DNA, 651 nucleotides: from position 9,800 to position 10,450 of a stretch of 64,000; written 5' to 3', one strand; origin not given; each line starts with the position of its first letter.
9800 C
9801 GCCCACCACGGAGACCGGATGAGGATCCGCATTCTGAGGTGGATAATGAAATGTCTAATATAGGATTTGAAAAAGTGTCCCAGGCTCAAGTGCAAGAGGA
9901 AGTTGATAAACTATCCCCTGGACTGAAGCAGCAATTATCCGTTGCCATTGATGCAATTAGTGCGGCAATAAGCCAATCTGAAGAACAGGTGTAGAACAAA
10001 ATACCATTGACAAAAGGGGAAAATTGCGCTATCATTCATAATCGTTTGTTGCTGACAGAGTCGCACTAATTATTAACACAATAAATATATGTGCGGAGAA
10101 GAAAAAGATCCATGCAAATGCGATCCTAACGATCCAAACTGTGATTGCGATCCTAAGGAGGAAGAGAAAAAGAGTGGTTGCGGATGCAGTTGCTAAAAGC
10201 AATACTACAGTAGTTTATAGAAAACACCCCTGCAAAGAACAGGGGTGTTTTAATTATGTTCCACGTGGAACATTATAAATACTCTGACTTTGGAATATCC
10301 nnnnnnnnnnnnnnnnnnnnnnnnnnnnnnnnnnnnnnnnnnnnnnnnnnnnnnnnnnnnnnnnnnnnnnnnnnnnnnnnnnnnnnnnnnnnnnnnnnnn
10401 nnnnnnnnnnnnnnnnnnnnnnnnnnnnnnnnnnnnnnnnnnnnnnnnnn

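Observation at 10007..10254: Stand-alone promoter-peptide-terminator unit encoding a 35 aa peptide with 9 cysteines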

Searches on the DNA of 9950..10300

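Call 48: search_rna_families(source=window, start=9950, end=10300, threshold=evalue, max_evalue=1)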
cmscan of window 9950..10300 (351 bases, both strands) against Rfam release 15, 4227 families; matches with E-value up to 1: 2.
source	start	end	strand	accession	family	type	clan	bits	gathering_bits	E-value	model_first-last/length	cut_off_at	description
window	10184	10251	+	RF02844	RefA9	Gene; antisense;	-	34.1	49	0.0011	1-64/64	no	Enterococcus sRNA A9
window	10167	10282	-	RF01770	rimP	Cis-reg; leader;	-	20.9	47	0.39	1-102/102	no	Gammaprotebacteria rimP leader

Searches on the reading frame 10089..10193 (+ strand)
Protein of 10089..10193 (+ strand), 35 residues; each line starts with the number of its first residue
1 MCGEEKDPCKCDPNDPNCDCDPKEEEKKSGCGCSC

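Call 7: search_protein_families(library=pfam, proteins=[window:10089-10193:+], max_evalue=10)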
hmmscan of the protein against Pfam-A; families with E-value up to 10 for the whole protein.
seq(35 aa): 0 families

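Call 8: search_protein_families(library=ncbifam, proteins=[window:10089-10193:+], max_evalue=10)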
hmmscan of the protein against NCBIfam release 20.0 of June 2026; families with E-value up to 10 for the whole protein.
seq(35 aa): 0 families

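Call 11: find_encoding_contigs(protein=window:10089-10193:+, flank=10000, max_places=10)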
Protein seq(35 aa) (35 aa): no gene with exactly this product is on record in the collection.

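Call 13: search_solved_structures(query=window:10089-10193:+, max_evalue=10, show_alignments=3)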
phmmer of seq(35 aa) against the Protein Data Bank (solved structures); distinct sequences matched with E-value up to 10: 0.

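Call 19: search_protein_representatives(protein=window:10089-10193:+)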
Query: 35 residues. Proteins with E-value up to 0.001 (for the whole library): 0; up to 1e-10: 0; up to 1e-30: 0. The best 0 are listed.

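Call 50: search_protein_families(library=pfam, alignment_id=A3, max_evalue=10)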
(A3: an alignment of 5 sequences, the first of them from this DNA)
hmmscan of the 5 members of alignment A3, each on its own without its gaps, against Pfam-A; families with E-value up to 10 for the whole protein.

A. member 1, seq(35 aa): 0 families

B. families by the number of members that match (of 5 scanned): 0 families

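Call 51: search_solved_structures(query=A3, max_evalue=10, show_alignments=3)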
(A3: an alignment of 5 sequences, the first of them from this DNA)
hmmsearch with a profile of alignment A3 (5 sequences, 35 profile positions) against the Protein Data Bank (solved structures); distinct sequences matched with E-value up to 10: 1.
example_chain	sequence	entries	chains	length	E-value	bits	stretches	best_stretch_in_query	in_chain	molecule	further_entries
5f84_A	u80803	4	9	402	0.49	14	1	7-21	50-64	O-glucosyltransferase rumi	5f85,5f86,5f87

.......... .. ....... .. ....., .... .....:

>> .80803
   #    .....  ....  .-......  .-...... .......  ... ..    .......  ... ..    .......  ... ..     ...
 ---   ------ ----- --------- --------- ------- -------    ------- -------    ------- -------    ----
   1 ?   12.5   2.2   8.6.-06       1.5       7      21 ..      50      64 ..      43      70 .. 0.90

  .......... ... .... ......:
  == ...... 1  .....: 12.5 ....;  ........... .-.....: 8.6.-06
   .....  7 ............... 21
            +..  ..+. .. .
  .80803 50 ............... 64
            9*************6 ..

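Call 54: predict_structure(protein=window:10089-10193:+)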
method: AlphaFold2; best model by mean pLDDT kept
length: 35 residues; sequences in the alignment: 1
mean_pLDDT: 63.5   pTM: 0.26
mean pLDDT of the five models: 63.5, 60.3, 60.2, 59.8, 54.3
residues with pLDDT >= 90: 0; 70-90: 11; 50-70: 23; < 50: 1
segments of 3 or more residues with pLDDT < 50: none
pLDDT, mean of each block of 10 residues (from residue 1): 64 72 59 54
secondary structure, 60 per line:
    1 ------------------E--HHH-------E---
elements in order:

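Call 80: list_cluster_members(proteins=[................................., window:10089-10193:+, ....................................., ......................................, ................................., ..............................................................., L031:11666-11773:-])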
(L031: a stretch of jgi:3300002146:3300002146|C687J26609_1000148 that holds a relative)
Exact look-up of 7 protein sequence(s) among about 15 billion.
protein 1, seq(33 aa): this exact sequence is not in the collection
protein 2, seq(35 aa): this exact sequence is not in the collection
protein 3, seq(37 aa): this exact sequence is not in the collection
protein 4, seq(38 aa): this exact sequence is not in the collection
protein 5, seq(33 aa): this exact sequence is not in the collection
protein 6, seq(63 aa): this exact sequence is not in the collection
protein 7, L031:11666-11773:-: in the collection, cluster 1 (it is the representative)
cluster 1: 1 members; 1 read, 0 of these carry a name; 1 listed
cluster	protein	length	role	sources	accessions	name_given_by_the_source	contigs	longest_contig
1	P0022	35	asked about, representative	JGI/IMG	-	-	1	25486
